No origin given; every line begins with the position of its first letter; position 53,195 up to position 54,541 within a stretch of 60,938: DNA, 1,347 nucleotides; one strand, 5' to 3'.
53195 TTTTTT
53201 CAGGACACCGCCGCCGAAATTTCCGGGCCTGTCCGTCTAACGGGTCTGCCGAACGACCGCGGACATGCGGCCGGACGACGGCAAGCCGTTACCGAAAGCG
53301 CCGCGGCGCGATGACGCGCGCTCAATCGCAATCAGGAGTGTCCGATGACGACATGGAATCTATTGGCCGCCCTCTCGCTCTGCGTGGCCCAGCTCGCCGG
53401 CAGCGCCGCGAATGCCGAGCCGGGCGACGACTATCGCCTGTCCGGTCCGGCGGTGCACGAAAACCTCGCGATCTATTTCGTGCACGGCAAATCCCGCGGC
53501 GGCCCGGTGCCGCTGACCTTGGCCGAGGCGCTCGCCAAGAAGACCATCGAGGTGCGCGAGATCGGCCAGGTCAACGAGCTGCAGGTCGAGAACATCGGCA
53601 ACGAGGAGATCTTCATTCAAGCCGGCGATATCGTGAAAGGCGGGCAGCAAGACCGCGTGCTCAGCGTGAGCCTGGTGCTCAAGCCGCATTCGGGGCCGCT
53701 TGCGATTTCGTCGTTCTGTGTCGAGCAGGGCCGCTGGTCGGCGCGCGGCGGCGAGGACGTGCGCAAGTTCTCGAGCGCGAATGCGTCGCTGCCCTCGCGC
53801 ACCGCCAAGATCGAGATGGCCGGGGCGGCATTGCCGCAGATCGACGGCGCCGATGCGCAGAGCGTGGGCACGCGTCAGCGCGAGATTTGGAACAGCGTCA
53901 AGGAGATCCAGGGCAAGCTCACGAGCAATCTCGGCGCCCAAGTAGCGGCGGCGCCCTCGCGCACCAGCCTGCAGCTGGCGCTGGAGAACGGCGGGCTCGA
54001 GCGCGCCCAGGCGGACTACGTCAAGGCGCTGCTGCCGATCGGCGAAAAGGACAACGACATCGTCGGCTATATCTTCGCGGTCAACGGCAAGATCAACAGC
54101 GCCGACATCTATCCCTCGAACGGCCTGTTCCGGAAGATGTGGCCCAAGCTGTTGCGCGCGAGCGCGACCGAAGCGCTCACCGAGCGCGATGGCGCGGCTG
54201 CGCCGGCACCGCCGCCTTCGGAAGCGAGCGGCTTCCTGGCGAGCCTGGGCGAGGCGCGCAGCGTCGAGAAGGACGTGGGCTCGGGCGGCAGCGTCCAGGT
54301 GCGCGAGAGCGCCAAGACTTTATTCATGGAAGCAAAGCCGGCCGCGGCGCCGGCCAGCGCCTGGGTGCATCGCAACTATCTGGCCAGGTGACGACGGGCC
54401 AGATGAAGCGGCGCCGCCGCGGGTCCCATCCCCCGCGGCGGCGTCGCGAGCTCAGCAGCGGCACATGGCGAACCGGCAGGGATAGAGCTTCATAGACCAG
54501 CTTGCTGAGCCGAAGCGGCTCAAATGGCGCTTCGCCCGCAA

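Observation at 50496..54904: Candidate undescribed envelope-signalling module: oversized sigma protein, non-ZAS membrane partner and a divergent secreted ARPP-1/DUF6569-like protein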

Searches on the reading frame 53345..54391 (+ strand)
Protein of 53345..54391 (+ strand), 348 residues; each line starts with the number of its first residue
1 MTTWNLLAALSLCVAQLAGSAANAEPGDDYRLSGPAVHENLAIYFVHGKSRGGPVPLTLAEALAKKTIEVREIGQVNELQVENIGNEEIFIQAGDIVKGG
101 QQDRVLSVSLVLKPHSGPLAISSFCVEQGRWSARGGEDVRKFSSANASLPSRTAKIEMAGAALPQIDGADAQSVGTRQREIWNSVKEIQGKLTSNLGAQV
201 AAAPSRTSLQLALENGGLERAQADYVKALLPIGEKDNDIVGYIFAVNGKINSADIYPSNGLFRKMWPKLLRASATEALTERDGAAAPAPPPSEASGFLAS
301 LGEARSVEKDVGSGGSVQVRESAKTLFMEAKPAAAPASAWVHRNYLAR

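Call 3: search_protein_families(library=pfam, proteins=[window:53345-54391:+], max_evalue=1)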
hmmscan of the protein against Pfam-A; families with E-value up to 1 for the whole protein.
window:53345-54391:+ (348 aa): 1 family
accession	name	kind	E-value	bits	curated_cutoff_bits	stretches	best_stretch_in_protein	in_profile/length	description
PF20208.3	ARPP-1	-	1.8e-58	198.7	27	1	30-343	2-294/297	ARG and Rhodanese-Phosphatase-superfamily-associated Protein domain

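Call 4: search_protein_families(library=ncbifam, proteins=[window:53345-54391:+], max_evalue=1)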
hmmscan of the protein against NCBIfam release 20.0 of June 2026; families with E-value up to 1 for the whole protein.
window:53345-54391:+ (348 aa): 1 family
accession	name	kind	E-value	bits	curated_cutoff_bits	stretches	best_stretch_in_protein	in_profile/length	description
NF007720.0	PRK10411.1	equivalog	0.11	11.7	259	1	205-274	132-201/243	L-fucose operon activator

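Call 6: find_homologous_proteins(query=window:53345-54391:+)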
Query window:53345-54391:+ (348 aa): 4981 proteins with E <= 0.001 among 8000 candidates; the best 120 are listed.
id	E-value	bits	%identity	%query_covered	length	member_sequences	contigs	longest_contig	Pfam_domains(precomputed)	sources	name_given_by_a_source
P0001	6.6e-222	754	100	100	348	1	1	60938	PF20208.4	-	-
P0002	1.6e-213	726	97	100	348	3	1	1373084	PF20208.4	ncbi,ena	-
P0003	7.4e-192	655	88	100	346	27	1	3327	PF20208.4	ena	-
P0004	7.8e-192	655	88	100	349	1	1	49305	PF20208.4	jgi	jgi:hypothetical protein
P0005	5.3e-191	652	87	100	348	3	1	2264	PF20208.4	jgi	jgi:hypothetical protein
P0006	1.9e-190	650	86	100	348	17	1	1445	PF20208.4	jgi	jgi:hypothetical protein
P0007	3.2e-190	650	86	100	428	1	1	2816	PF20208.4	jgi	jgi:hypothetical protein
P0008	6.1e-189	645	84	100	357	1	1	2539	PF20208.4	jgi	jgi:hypothetical protein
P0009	1.2e-188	644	86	100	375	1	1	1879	PF20208.4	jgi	jgi:hypothetical protein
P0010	4.8e-188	642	84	100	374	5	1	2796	PF20208.4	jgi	jgi:hypothetical protein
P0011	5.5e-188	642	85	100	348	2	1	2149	PF20208.4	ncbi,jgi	jgi:hypothetical protein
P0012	9.5e-187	638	83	100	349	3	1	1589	PF20208.4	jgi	-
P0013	1.3e-186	638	83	100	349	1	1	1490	PF20208.4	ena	-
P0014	1.5e-186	638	84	100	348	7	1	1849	PF20208.4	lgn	-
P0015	1.1e-185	635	83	100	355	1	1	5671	PF20208.4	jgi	jgi:hypothetical protein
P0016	1.8e-185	634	83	100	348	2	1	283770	PF20208.4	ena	-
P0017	3.4e-185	633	83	100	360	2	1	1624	PF20208.4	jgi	jgi:hypothetical protein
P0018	3.6e-185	633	82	100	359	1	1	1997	PF20208.4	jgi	jgi:hypothetical protein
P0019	4.1e-185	633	82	100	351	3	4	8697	PF20208.4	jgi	jgi:hypothetical protein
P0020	7.1e-185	632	86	95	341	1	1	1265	PF20208.4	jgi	jgi:hypothetical protein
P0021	1.5e-184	631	83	100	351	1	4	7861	PF20208.4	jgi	jgi:hypothetical protein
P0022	7.7e-184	629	84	100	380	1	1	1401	PF20208.4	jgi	jgi:hypothetical protein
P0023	1.8e-183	627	82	100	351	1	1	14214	PF20208.4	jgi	jgi:hypothetical protein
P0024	3.9e-183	626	81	100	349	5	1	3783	PF20208.4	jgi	jgi:hypothetical protein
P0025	6.2e-181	619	82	100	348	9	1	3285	PF20208.4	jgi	jgi:hypothetical protein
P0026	2.3e-180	617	81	100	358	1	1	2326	PF20208.4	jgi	jgi:ARG/rhodanese/phosphatase superfamily protein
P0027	5.4e-180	616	81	100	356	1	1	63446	PF20208.4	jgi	jgi:hypothetical protein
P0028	1.1e-179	615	80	100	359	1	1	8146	PF20208.4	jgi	jgi:hypothetical protein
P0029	3.5e-179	613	81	100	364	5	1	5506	PF20208.4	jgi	jgi:hypothetical protein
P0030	6.8e-177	606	80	100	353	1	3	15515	PF20208.4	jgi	jgi:hypothetical protein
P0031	1.7e-176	605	79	100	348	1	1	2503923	PF20208.4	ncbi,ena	-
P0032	3.7e-176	603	81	100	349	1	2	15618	PF20208.4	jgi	jgi:hypothetical protein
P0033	5.2e-176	603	79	100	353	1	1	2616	PF20208.4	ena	-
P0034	6.3e-176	603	81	100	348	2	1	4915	PF20208.4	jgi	jgi:hypothetical protein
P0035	7.4e-176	602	79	100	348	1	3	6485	PF20208.4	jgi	jgi:hypothetical protein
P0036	3.3e-175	600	81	100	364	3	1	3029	PF20208.4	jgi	jgi:hypothetical protein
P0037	7.9e-175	599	79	100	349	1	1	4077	PF20208.4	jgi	jgi:hypothetical protein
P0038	1.2e-174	598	79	100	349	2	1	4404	PF20208.4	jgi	jgi:hypothetical protein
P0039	9.0e-174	596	78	100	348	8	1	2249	PF20208.4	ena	-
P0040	1.4e-173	595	79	100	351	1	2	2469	PF20208.4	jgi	jgi:hypothetical protein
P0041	6.6e-173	593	80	100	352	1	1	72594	PF20208.4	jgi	jgi:hypothetical protein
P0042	7.1e-173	593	78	100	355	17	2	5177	PF20208.4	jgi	jgi:hypothetical protein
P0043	3.1e-172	591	78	100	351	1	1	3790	PF20208.4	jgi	-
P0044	4.1e-172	590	78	100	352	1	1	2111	PF20208.4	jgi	jgi:hypothetical protein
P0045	1.8e-171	588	78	100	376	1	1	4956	PF20208.4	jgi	jgi:ARG and Rhodanese-Phosphatase-superfamily-associated Protein domain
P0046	5.0e-171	587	78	100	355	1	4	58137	PF20208.4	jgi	jgi:hypothetical protein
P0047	8.9e-171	586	77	100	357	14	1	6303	PF20208.4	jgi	jgi:ARG/rhodanese/phosphatase superfamily protein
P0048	1.9e-170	585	79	100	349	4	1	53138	PF20208.4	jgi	jgi:hypothetical protein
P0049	7.3e-170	583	80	95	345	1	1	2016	PF20208.4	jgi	jgi:hypothetical protein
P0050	9.4e-170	582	78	100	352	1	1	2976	PF20208.4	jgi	jgi:hypothetical protein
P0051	5.1e-169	580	78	100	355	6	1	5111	PF20208.4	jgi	jgi:hypothetical protein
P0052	6.0e-169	580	78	100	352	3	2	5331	PF20208.4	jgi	jgi:hypothetical protein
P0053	9.4e-169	579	78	100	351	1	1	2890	PF20208.4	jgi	jgi:hypothetical protein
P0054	4.9e-167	573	85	90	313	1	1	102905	PF20208.4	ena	-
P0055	1.8e-166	572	76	100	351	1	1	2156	PF20208.4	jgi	jgi:hypothetical protein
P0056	2.1e-165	568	76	100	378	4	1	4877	PF20208.4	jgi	jgi:hypothetical protein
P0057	4.0e-164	564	77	100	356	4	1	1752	PF20208.4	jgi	jgi:hypothetical protein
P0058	5.4e-164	563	74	100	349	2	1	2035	PF20208.4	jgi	jgi:hypothetical protein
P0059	1.2e-163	562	77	99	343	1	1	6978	PF20208.4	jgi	jgi:hypothetical protein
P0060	9.4e-163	559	76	100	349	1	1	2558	PF20208.4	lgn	-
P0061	3.8e-160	551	75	100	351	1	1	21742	PF20208.4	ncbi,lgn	-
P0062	5.8e-160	550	74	100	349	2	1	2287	PF20208.4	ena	-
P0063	9.8e-160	549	74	100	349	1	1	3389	PF20208.4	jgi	jgi:hypothetical protein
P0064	2.2e-158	545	73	100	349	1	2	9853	PF20208.4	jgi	jgi:hypothetical protein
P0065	3.4e-157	541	73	100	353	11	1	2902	PF20208.4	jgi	jgi:hypothetical protein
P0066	3.7e-157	541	72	100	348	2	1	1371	PF20208.4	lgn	-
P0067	6.9e-157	540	72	100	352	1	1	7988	PF20208.4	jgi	jgi:hypothetical protein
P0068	1.8e-156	539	73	100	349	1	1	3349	PF20208.4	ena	-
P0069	2.4e-156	538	73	100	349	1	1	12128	PF20208.4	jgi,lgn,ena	jgi:hypothetical protein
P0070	5.4e-156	537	73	100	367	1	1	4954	PF20208.4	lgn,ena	-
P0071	5.6e-156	537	72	100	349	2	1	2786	PF20208.4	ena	-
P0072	8.1e-156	537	72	100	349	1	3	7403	PF20208.4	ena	-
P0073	9.0e-156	536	72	100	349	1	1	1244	PF20208.4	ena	-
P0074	1.3e-155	536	72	100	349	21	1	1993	PF20208.4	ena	-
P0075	6.9e-155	534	72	100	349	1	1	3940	PF20208.4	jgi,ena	-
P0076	9.9e-155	533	72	100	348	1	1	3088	PF20208.4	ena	-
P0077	1.5e-154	532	72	100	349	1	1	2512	PF20208.4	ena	-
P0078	2.4e-154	532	72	100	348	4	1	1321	PF20208.4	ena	-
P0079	4.5e-154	531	72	100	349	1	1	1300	PF20208.4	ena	-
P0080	5.4e-154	531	71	100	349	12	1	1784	PF20208.4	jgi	-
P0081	6.2e-154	530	72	100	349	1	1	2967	PF20208.4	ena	-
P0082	6.9e-154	530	71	100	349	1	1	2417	PF20208.4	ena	-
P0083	9.0e-154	530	72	100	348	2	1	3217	PF20208.4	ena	-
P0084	1.0e-153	530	71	100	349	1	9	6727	PF20208.4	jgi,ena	jgi:hypothetical protein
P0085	1.2e-153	529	72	100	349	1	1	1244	PF20208.4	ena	-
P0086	1.9e-153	529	72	100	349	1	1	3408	PF20208.4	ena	-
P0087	1.9e-153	529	71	100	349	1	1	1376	PF20208.4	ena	-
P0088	2.2e-153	529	71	100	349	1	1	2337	PF20208.4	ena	-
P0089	2.3e-153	529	72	100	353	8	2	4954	PF20208.4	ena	-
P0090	6.7e-153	527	71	100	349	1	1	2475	PF20208.4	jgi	-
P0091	3.5e-152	525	71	100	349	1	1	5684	PF20208.4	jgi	-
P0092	2.3e-151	522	70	100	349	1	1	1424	PF20208.4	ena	-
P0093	4.2e-151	521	75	96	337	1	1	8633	PF20208.4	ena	-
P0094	2.4e-150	519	83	83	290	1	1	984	PF20208.4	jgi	jgi:hypothetical protein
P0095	4.6e-149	514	70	100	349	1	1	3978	PF20208.4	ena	-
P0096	7.8e-149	514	69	99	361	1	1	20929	PF20208.4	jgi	jgi:hypothetical protein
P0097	3.5e-147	508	71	95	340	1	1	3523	PF20208.4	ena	-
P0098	6.8e-146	504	68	100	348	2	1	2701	PF20208.4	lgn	-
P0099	1.4e-145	503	71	93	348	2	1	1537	PF20208.4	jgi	jgi:hypothetical protein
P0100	4.6e-143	495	84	79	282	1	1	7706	PF20208.4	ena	-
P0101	1.4e-142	493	65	100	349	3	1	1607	PF20208.4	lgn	-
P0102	2.0e-142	493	68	99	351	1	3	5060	PF20208.4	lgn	-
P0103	7.5e-141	487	65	100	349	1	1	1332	PF20208.4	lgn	-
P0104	2.4e-140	486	66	99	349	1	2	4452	PF20208.4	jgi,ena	-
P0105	1.8e-139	483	67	95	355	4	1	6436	PF20208.4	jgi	jgi:hypothetical protein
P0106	2.2e-139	483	67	98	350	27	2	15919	PF20208.4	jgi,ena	jgi:hypothetical protein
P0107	4.2e-139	482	67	97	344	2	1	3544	PF20208.4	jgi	jgi:hypothetical protein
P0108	7.5e-139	481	65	99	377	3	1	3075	PF20208.4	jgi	jgi:hypothetical protein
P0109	1.3e-138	480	66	99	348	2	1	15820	PF20208.4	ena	-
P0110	2.4e-138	479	73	89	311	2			PF20208.4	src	-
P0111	2.4e-138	479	65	100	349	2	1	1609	PF20208.4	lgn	-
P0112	2.5e-138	479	65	99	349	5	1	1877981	PF20208.4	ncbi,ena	-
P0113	5.7e-138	478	65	99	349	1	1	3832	PF20208.4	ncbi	-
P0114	9.3e-138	477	66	99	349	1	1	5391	PF20208.4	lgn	-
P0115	1.1e-137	477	66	99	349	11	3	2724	PF20208.4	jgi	jgi:hypothetical protein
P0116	2.6e-137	476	64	100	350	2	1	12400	PF20208.4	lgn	-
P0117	2.6e-137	476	65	99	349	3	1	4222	PF20208.4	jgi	jgi:hypothetical protein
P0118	1.0e-136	474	65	100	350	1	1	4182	PF20208.4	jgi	jgi:hypothetical protein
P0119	1.5e-136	473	66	99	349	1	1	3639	PF20208.4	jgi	jgi:hypothetical protein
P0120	1.6e-136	473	66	99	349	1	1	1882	PF20208.4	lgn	-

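Call 7: find_encoding_contigs(protein=P0031, flank=8000, max_places=3)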
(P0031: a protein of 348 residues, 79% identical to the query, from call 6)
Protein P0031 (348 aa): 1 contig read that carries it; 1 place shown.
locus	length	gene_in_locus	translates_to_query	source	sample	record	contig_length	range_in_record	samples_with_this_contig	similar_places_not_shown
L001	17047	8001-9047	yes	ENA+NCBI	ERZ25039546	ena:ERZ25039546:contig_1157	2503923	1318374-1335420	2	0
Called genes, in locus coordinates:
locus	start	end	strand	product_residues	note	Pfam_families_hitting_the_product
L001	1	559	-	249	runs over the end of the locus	PF00106:adh_short, PF08659:KR, PF23441:SDR (weak), PF13561:adh_short_C2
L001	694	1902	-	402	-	PF07690:MFS_1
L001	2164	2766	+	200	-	PF00440:TetR_N, PF16859:TetR_C_11 (faint), PF13977:TetR_C_6 (weak), PF16925:TetR_C_13, PF21993:TetR_C_13_2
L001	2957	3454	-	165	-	-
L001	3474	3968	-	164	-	-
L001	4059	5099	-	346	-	PF04909:Amidohydro_2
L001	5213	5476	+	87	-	PF00050:Kazal_1 (weak)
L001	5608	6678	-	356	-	-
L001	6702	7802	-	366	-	-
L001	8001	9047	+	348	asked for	PF20208:ARPP-1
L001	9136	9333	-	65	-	-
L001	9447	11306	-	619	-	PF02628:COX15-CtaA, PF00596:Aldolase_II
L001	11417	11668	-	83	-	-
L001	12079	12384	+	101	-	-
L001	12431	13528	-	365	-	PF13379:NMT1_2, PF09084:NMT1, PF16868:NMT1_3 (weak)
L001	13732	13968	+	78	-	PF05015:HigB-like_toxin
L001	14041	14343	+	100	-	PF13560:HTH_31 (weak), PF01381:HTH_3, PF12844:HTH_19 (weak), PF13443:HTH_26 (weak)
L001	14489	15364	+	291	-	-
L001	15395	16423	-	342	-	PF03401:TctC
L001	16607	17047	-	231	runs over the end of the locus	PF00596:Aldolase_II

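Call 8: find_encoding_contigs(protein=P0112, flank=8000, max_places=3)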
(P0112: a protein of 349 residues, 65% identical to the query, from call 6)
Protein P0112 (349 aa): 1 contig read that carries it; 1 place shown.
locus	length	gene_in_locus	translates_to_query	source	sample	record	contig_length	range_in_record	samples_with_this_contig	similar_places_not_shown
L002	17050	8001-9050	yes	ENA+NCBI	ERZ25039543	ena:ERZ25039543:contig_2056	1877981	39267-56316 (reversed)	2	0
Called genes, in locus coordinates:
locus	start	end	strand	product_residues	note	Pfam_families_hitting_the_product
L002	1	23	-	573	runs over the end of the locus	PF00664:ABC_membrane, PF00005:ABC_tran, PF13304:AAA_21 (faint)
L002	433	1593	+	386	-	PF13424:TPR_12, PF00515:TPR_1 (weak), PF13414:TPR_11, PF13432:TPR_16, PF14559:TPR_19 (weak), PF13424:TPR_12 (weak), PF13432:TPR_16 (weak), PF13759:2OG-FeII_Oxy_5, +10 more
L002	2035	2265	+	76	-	-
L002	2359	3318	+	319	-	-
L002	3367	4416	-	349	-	-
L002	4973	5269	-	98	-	-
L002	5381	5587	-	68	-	-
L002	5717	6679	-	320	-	-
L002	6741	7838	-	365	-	PF08281:Sigma70_r4_2 (faint)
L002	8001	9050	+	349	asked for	PF20208:ARPP-1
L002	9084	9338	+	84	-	-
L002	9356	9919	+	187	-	-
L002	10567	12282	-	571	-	PF02690:Na_Pi_cotrans, PF01895:PhoU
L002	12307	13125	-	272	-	PF00528:BPD_transp_1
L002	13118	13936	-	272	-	PF00005:ABC_tran, PF13304:AAA_21 (faint)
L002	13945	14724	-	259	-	PF00528:BPD_transp_1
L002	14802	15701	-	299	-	PF12974:Phosphonate-bd, PF09084:NMT1 (weak)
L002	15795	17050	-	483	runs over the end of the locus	PF00171:Aldedh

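Call 61: predict_structure(alignment_id=A2)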
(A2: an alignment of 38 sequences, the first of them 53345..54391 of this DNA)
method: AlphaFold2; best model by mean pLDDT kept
length: 348 residues; sequences in the alignment: 38
mean_pLDDT: 65.7   pTM: 0.64
mean pLDDT of the five models: 65.7, 64.2, 62.0, 61.6, 57.2
residues with pLDDT >= 90: 66; 70-90: 99; 50-70: 83; < 50: 100
segments of 3 or more residues with pLDDT < 50: 1-27, 126-176, 201-215, 311-313
pLDDT, mean of each block of 10 residues (from residue 1): 44 31 43 93 93 85 89 72 90 71 68 82 53 33 29 34 30 44 57 59 37 52 90 94 92 89 90 79 80 82 52 57 73 57 78
secondary structure, 60 per line:
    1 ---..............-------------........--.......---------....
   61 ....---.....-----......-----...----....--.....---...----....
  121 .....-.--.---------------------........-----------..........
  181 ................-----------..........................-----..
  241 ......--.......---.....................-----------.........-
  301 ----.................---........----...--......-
elements in order: H4-17 E31-38 E41-47 H59-64 E68-72 E78-83 E89-91 E96-99 E102-106 E110-112 E117-125 H152-159 H171-196 H208-233 E239-246 E249-255 H259-279 H291-299 E305-311 E315-321 E325-332 E342-347

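Call 65: fold_search(model_id=the predicted structure, library=pdb)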
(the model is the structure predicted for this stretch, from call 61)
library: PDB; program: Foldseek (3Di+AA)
matches with E <= 10: 359; with E <= 0.001: 0
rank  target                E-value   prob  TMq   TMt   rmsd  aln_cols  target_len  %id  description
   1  6a27_A                1.8e-01  0.09  0.10  0.15  17.3       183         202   13  Crystal structure of PprA W183R mutant form 1 (released 2018-12-26)
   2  2flj_MODEL_1_A        3.1e-01  0.13  0.07  0.15  11.8        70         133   14  Fatty acid binding protein from locust flight muscle in complex with oleate (released 2006-05-23)
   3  1ftp_A                3.8e-01  0.12  0.07  0.15  12.8        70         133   13  THREE-DIMENSIONAL STRUCTURE OF THE MUSCLE FATTY-ACID-BINDING PROTEIN ISOLATED FROM THE DESERT LOCUST, SCHISTOCERCA GRE (released 1994-12-20)
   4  3swm_B                4.5e-01  0.38  0.10  0.23   5.0        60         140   15  The NAC domain of ANAC019 in complex with DNA, gold derivative (released 2012-04-11)
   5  3kg8_B                4.5e-01  0.02  0.09  0.11  22.1       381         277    8  Dehydratase domain from CurJ module of Curacin polyketide synthase (released 2010-01-19)
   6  6a28_B                5.7e-01  0.08  0.11  0.14  15.6       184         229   14  Crystal structure of PprA W183R mutant form 2 (released 2018-12-26)
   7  6a28_A                5.7e-01  0.07  0.10  0.13  15.9       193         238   13  Crystal structure of PprA W183R mutant form 2 (released 2018-12-26)
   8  7atm                  5.7e-01  0.02  0.06  0.05  17.2       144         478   12  Structure of P. aeruginosa PBP3 in complex with a phenyl boronic acid (Compound 1) (released 2021-08-11)
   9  6e8a_A                6.7e-01  0.04  0.09  0.17  16.3       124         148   14  Crystal structure of DcrB from Salmonella enterica at 1.92 Angstroms resolution (released 2018-10-31)
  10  5hst_A                6.7e-01  0.02  0.11  0.11  19.3       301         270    8  Crystal structure of the dehydratase domain of MlnB from Bacillus amyloliquefaciens (released 2017-02-01)
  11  6y2r_B                7.5e-01  0.08  0.11  0.11  18.1       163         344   10  Escherichia coli R255A RnlA endoribonuclease (single alanine mutant of RnlA) (released 2021-05-12)
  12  7wzg_C                8.9e-01  0.25  0.10  0.14   6.5        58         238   21  Cypemycin N-terminal methyltransferase CypM (released 2023-02-22)
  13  5kbz_B                9.9e-01  0.02  0.13  0.14  21.0       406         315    7  Structure of the PksA Product Template domain in complex with a phosphopantetheine mimetic (released 2017-05-10)
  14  6y2r_A                1.0e+00  0.06  0.11  0.11  16.4       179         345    9  Escherichia coli R255A RnlA endoribonuclease (single alanine mutant of RnlA) (released 2021-05-12)
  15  6e8a_B                1.0e+00  0.04  0.08  0.17  15.5       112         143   14  Crystal structure of DcrB from Salmonella enterica at 1.92 Angstroms resolution (released 2018-10-31)
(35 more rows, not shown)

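Call 76: search_protein_families(library=padloc, proteins=[window:53345-54391:+], max_evalue=0.1)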
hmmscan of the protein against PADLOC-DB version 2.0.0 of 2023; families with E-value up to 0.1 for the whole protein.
window:53345-54391:+ (348 aa): 0 families
